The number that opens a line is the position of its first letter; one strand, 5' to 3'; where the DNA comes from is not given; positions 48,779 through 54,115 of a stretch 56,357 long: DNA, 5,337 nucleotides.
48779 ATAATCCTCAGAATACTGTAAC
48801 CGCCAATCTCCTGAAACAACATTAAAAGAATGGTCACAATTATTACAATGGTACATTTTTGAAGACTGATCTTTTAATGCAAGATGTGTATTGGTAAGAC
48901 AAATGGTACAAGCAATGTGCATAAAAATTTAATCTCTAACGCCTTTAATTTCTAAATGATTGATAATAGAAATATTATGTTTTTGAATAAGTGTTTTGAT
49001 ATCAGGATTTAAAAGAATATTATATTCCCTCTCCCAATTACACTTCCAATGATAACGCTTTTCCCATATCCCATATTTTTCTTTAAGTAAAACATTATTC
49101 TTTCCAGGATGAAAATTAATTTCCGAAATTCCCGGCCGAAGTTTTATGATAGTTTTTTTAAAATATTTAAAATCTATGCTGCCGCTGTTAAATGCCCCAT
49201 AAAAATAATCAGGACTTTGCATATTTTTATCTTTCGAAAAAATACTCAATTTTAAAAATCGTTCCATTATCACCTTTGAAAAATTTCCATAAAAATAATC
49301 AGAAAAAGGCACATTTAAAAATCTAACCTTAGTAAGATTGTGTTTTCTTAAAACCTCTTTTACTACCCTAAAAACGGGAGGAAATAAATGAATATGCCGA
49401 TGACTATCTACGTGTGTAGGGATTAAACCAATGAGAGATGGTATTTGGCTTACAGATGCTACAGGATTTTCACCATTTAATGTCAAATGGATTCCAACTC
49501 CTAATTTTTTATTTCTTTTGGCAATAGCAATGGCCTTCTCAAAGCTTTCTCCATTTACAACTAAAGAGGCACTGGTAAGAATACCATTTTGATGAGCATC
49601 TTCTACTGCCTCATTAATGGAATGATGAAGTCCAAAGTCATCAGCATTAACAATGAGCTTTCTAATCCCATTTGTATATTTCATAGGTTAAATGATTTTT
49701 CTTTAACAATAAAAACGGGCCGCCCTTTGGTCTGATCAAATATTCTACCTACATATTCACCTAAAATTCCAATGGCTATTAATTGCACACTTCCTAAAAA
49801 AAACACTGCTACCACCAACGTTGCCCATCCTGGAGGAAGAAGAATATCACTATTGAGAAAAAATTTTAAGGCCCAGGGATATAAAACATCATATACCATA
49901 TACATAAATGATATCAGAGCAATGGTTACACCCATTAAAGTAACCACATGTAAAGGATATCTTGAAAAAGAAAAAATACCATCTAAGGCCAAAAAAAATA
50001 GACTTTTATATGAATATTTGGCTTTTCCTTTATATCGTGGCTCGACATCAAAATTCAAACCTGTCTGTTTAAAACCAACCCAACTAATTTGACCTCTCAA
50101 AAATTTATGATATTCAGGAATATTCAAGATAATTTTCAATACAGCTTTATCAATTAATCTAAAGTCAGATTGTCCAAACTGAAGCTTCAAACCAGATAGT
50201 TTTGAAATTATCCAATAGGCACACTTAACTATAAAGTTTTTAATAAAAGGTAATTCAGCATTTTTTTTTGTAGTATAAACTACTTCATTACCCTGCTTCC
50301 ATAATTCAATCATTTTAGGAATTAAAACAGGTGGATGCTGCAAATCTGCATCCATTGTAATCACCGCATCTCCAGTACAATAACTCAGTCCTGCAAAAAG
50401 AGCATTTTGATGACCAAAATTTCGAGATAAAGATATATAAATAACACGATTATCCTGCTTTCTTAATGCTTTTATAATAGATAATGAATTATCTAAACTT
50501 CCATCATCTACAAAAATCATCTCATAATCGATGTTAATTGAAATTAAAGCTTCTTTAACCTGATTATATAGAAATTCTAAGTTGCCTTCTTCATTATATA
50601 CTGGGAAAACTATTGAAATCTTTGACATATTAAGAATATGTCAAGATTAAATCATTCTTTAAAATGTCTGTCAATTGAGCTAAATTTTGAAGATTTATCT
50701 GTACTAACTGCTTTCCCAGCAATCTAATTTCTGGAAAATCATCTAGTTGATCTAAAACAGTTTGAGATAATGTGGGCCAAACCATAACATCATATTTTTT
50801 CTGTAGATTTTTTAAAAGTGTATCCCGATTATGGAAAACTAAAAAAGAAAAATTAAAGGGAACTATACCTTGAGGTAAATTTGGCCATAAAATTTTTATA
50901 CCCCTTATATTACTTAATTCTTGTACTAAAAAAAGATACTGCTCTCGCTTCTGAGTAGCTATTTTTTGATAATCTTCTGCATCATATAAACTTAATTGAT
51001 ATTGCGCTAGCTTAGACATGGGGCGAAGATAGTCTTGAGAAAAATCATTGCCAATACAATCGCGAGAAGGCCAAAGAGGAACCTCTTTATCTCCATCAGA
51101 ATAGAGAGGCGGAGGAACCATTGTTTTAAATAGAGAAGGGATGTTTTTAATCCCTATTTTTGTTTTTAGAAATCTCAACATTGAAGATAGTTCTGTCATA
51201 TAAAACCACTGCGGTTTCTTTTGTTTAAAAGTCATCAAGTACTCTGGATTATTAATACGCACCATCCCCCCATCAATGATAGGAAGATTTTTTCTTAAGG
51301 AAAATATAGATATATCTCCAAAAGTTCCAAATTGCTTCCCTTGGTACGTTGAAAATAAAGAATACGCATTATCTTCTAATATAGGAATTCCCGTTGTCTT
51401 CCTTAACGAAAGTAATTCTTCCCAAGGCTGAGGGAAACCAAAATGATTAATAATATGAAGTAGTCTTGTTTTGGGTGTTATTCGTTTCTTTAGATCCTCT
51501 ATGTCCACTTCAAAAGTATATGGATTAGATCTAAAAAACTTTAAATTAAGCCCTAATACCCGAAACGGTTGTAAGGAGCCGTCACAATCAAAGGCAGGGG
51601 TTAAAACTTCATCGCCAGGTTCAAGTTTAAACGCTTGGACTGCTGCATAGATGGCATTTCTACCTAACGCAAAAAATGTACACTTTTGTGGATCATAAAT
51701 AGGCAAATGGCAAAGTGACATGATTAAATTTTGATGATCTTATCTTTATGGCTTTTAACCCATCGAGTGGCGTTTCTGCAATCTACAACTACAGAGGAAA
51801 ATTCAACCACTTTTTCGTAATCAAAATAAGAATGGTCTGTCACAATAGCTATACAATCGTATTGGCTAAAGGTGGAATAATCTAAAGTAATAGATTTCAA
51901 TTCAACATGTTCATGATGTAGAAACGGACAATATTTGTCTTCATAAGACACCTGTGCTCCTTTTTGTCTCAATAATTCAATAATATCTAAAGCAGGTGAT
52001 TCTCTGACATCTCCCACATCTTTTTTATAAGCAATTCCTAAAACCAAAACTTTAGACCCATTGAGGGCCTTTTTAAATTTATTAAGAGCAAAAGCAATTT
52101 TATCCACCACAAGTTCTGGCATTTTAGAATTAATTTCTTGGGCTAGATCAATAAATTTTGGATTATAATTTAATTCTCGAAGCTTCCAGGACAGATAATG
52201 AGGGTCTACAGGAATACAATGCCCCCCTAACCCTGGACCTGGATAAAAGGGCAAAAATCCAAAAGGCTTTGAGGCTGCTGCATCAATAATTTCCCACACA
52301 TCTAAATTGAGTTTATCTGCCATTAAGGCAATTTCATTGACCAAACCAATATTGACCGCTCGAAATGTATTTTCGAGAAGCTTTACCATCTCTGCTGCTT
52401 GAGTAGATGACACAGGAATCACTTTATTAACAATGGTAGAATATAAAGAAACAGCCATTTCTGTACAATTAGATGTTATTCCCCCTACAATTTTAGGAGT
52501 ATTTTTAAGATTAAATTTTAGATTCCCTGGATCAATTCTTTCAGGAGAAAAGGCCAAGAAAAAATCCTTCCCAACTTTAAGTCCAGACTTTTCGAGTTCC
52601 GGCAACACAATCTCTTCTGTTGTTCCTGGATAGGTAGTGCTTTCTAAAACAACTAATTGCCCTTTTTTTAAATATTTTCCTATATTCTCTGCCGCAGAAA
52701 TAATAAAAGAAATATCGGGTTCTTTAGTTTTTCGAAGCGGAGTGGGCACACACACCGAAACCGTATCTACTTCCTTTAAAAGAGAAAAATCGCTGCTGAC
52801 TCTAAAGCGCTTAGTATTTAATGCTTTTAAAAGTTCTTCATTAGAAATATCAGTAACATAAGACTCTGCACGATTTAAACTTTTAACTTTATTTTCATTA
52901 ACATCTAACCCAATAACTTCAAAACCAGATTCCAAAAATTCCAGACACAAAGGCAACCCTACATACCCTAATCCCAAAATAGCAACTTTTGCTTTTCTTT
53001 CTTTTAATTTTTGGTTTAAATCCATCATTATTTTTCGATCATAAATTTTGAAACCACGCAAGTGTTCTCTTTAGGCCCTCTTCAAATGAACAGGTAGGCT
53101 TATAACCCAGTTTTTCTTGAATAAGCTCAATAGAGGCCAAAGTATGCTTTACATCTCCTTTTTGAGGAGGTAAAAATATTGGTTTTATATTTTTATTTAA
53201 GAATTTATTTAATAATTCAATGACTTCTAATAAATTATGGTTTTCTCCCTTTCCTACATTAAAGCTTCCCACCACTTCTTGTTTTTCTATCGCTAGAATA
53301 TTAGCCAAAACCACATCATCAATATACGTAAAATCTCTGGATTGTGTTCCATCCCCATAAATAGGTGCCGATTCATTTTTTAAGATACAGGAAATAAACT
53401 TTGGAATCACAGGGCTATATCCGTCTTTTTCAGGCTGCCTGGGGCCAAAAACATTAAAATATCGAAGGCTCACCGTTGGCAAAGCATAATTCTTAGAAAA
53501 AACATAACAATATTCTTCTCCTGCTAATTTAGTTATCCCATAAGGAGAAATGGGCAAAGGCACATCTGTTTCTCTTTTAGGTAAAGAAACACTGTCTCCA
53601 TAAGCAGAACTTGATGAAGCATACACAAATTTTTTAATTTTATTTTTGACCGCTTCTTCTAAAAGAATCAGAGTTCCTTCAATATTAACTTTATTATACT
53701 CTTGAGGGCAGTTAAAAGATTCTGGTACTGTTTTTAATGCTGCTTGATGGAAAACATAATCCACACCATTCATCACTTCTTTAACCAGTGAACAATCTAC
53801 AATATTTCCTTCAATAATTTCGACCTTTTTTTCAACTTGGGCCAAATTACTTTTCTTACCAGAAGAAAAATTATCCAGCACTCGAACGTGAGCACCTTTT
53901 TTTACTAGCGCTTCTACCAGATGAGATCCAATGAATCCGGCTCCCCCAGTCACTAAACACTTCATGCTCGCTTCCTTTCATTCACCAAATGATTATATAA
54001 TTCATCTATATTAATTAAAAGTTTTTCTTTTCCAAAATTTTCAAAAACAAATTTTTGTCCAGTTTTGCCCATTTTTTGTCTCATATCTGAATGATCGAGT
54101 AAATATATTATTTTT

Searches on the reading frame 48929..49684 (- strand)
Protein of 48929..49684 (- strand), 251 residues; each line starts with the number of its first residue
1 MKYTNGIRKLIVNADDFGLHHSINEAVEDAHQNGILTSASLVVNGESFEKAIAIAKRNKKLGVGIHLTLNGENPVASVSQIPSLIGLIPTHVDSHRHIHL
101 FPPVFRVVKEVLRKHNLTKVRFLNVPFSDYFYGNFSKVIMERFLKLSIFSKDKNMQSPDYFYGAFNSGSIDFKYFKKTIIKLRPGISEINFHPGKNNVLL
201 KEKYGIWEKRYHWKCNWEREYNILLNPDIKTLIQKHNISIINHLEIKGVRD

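Call 53: search_protein_families(library=pfam, proteins=[window:48929-49684:-], max_evalue=0.0001)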
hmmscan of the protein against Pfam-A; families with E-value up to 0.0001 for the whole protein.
window:48929-49684:- (251 aa): 1 family
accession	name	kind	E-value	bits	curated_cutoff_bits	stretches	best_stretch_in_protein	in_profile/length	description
PF04794.17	YdjC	-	1.5e-46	159.9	29.7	2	9-85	1-77/266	YdjC-like protein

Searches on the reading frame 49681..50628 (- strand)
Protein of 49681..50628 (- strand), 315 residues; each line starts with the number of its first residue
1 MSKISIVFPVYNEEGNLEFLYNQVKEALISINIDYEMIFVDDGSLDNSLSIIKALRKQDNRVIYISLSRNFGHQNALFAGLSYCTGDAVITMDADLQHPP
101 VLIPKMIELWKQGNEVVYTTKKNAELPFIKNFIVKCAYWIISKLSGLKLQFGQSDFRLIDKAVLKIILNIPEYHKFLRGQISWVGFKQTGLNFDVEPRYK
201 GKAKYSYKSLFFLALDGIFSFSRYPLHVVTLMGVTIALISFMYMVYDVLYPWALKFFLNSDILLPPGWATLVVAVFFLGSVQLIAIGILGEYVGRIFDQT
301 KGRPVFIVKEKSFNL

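Call 59: search_protein_families(library=pfam, proteins=[window:49681-50628:-], max_evalue=0.0001)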
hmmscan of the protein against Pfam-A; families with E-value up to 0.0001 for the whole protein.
window:49681-50628:- (315 aa): 2 families
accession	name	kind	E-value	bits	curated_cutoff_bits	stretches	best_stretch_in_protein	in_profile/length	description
PF00535.33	Glycos_transf_2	-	7.2e-32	111.1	23.3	1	5-119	1-113/168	Glycosyl transferase family 2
PF10111.15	Glyco_tranf_2_2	-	3.2e-07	30.6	27.3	1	5-100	1-96/276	Glycosyltransferase like family 2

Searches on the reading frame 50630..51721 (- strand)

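Call 59: search_protein_families(library=pfam, proteins=[window:50630-51721:-], max_evalue=0.0001)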
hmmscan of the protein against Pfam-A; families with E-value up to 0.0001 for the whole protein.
window:50630-51721:- (363 aa): 2 families
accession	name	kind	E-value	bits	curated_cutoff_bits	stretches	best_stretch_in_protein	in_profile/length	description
PF01041.23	DegT_DnrJ_EryC1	-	3e-24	86.4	19.8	1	20-161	48-191/360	DegT/DnrJ/EryC1/StrS aminotransferase family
PF00266.25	Aminotran_5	-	5.6e-05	22.7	21.5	0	22-122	75-180/371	Aminotransferase class-V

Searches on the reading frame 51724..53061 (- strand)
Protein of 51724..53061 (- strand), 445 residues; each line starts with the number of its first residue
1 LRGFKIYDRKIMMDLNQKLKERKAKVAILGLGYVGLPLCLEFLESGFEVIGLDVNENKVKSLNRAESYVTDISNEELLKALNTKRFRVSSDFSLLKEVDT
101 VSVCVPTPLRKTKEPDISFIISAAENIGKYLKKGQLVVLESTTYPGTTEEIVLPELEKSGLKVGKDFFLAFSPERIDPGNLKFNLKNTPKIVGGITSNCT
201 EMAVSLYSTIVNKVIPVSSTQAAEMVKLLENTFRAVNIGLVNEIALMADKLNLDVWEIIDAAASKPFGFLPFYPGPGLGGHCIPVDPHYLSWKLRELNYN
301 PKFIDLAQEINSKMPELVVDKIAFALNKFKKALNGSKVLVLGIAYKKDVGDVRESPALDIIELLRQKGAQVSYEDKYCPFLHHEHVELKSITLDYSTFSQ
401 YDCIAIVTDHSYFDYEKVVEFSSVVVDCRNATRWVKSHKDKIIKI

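Call 59: search_protein_families(library=pfam, proteins=[window:51724-53061:-], max_evalue=0.0001)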
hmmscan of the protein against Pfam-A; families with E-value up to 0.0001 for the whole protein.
window:51724-53061:- (445 aa): 5 families
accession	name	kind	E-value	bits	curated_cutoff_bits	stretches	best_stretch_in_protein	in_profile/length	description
PF03721.20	UDPG_MGDP_dh_N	-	1.7e-46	158.6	27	1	25-202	2-182/187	UDP-glucose/GDP-mannose dehydrogenase family, NAD binding domain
PF00984.24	UDPG_MGDP_dh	-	2.2e-31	108.3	25.4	1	222-312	2-93/94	UDP-glucose/GDP-mannose dehydrogenase family, central domain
PF03720.21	UDPG_MGDP_dh_C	-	2.7e-21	76.3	30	1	339-432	1-101/103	UDP-glucose/GDP-mannose dehydrogenase family, UDP binding domain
PF03446.21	NAD_binding_2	-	3.8e-08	33.9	21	1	25-160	1-111/161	NAD binding domain of 6-phosphogluconate dehydrogenase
PF02254.24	TrkA_N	-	3e-05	24.8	23.8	1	26-88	1-65/116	TrkA-N domain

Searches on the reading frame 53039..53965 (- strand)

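Call 59: search_protein_families(library=pfam, proteins=[window:53039-53965:-], max_evalue=0.0001)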
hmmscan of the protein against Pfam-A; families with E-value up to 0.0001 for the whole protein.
window:53039-53965:- (308 aa): 9 families
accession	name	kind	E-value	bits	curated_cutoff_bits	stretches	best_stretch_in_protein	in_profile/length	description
PF01370.27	Epimerase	-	4e-65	220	20.9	1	4-238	2-240/240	NAD dependent epimerase/dehydratase family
PF16363.11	GDP_Man_Dehyd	-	4.8e-60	204.2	27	1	4-301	1-332/332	GDP-mannose 4,6 dehydratase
PF01073.25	3Beta_HSD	-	5.3e-31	108.1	22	1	4-228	1-231/280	3-beta hydroxysteroid dehydrogenase/isomerase family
PF02719.21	Polysacc_synt_2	-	1.1e-19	71.2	20.2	1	4-255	2-246/293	Polysaccharide biosynthesis protein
PF04321.23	RmlD_sub_bind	-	2.7e-12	46.8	27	1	1-154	1-137/287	RmlD substrate binding domain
PF05368.20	NmrA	-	2.6e-11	44.1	27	1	3-121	5-110/298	NmrA-like family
PF07993.18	NAD_binding_4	-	3.6e-11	43.2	20.1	1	5-218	1-254/258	Male sterility protein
PF13460.12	NAD_binding_10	-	1.1e-09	38.9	27.2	1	7-124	1-104/184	NAD(P)H-binding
PF00106.31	adh_short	-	6.9e-05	22.9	26.6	0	4-68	4-71/195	short chain dehydrogenase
